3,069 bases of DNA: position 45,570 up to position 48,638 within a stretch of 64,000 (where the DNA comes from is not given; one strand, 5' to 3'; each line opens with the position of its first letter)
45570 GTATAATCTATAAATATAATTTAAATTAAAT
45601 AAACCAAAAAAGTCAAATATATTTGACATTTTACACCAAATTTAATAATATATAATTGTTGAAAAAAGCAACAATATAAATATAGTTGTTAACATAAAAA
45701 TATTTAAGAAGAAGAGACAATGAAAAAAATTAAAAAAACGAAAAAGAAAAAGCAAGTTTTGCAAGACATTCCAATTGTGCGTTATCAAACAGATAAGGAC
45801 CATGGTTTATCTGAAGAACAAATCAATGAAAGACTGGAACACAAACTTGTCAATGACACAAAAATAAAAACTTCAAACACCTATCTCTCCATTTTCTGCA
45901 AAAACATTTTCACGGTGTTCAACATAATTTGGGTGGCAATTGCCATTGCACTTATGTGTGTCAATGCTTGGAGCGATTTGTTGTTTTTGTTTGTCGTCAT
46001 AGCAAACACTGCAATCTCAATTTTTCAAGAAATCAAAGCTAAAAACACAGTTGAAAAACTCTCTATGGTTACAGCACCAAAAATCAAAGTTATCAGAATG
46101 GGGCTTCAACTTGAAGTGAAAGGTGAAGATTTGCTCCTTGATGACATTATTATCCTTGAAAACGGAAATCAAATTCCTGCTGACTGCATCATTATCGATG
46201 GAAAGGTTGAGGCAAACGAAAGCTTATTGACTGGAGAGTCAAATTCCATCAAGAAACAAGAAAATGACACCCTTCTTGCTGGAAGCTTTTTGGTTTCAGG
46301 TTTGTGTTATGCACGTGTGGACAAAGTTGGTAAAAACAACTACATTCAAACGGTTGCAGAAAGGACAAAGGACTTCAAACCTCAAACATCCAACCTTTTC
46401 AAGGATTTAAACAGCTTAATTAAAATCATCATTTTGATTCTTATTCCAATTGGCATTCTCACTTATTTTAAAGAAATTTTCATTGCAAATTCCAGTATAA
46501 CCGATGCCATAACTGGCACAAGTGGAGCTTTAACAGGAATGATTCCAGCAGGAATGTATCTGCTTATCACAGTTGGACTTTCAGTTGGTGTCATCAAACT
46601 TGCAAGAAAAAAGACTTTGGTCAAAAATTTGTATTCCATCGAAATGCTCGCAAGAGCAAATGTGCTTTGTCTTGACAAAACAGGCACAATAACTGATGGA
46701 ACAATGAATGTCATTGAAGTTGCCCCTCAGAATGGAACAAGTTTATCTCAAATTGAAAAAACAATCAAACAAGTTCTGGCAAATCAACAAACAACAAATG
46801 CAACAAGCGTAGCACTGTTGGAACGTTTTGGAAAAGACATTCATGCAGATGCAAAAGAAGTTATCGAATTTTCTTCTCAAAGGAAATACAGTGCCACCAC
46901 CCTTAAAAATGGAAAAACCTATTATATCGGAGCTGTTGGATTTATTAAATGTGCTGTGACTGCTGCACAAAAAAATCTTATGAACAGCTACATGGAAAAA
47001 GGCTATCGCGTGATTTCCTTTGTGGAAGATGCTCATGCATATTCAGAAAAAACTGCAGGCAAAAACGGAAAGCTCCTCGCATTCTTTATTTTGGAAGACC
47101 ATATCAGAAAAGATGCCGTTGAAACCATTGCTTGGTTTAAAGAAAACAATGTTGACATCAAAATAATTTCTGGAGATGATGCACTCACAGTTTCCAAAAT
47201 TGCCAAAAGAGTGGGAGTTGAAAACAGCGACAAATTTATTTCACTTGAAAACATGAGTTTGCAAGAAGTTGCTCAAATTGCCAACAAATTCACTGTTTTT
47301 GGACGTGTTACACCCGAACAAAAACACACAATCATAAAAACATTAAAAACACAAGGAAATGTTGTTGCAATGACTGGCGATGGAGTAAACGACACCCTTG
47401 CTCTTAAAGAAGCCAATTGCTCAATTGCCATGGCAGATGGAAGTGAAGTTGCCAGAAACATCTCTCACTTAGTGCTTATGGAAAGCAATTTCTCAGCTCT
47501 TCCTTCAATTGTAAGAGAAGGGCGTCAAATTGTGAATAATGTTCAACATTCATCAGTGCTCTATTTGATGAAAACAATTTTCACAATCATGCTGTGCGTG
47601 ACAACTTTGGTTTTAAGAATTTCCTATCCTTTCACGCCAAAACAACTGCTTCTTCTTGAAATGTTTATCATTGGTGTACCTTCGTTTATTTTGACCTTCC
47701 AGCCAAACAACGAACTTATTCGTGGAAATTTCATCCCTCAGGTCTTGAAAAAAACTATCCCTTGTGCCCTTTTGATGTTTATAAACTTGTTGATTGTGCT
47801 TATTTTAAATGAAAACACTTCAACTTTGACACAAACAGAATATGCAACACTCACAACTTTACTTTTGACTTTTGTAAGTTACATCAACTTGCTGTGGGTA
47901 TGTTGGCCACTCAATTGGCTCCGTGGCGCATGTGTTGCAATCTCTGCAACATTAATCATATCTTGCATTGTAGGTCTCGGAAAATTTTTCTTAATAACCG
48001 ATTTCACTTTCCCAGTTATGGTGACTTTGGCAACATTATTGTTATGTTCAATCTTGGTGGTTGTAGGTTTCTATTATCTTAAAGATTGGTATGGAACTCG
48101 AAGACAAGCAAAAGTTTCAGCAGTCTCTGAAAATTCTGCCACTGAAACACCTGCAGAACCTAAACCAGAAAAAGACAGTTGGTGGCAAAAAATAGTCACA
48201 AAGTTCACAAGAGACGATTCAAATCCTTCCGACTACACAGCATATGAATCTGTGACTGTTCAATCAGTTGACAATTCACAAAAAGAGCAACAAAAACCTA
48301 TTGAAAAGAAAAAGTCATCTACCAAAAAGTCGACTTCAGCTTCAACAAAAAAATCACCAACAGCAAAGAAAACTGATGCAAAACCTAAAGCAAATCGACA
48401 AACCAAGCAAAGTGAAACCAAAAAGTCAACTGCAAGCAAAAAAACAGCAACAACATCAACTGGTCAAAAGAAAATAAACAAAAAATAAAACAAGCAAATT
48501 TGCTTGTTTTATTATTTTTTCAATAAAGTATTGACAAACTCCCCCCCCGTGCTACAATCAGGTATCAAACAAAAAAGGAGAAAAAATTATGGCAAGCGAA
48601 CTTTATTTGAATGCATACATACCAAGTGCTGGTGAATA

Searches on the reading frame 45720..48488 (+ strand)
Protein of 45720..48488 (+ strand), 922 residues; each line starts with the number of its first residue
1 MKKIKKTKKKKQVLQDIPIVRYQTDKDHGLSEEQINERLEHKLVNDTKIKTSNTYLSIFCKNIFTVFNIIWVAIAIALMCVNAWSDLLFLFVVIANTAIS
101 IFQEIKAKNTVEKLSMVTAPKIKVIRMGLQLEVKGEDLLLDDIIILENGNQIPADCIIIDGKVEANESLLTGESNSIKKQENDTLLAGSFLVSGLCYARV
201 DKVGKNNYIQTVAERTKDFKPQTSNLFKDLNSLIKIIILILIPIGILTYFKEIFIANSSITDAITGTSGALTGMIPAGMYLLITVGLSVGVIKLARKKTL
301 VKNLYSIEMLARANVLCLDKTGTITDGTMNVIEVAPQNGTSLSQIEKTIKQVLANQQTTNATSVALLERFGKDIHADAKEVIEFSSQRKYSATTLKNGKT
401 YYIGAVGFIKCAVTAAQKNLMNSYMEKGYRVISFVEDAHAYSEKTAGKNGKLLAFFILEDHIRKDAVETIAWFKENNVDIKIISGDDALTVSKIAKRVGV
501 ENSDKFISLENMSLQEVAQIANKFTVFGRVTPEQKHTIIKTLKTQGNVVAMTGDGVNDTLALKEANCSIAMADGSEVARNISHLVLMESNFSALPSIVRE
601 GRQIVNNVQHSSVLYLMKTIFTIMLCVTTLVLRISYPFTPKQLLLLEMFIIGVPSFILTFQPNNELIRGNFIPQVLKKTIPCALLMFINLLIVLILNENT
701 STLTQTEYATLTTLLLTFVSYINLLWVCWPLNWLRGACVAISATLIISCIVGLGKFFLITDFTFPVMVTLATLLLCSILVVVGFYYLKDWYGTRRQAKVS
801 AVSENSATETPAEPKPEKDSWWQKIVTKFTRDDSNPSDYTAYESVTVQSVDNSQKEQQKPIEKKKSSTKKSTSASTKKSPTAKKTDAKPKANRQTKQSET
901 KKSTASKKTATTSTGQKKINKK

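Call 71: search_protein_families(library=pfam, proteins=[window:45720-48488:+], max_evalue=0.001)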
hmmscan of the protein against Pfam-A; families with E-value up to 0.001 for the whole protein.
window:45720-48488:+ (922 aa): 2 families
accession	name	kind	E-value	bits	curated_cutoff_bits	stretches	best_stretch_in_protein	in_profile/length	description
PF00122.25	E1-E2_ATPase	-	1.8e-37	129.1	28.1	1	118-297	3-181/181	E1-E2 ATPase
PF00702.32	Hydrolase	-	3.7e-20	73.6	26.4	1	315-566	3-191/191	haloacid dehalogenase-like hydrolase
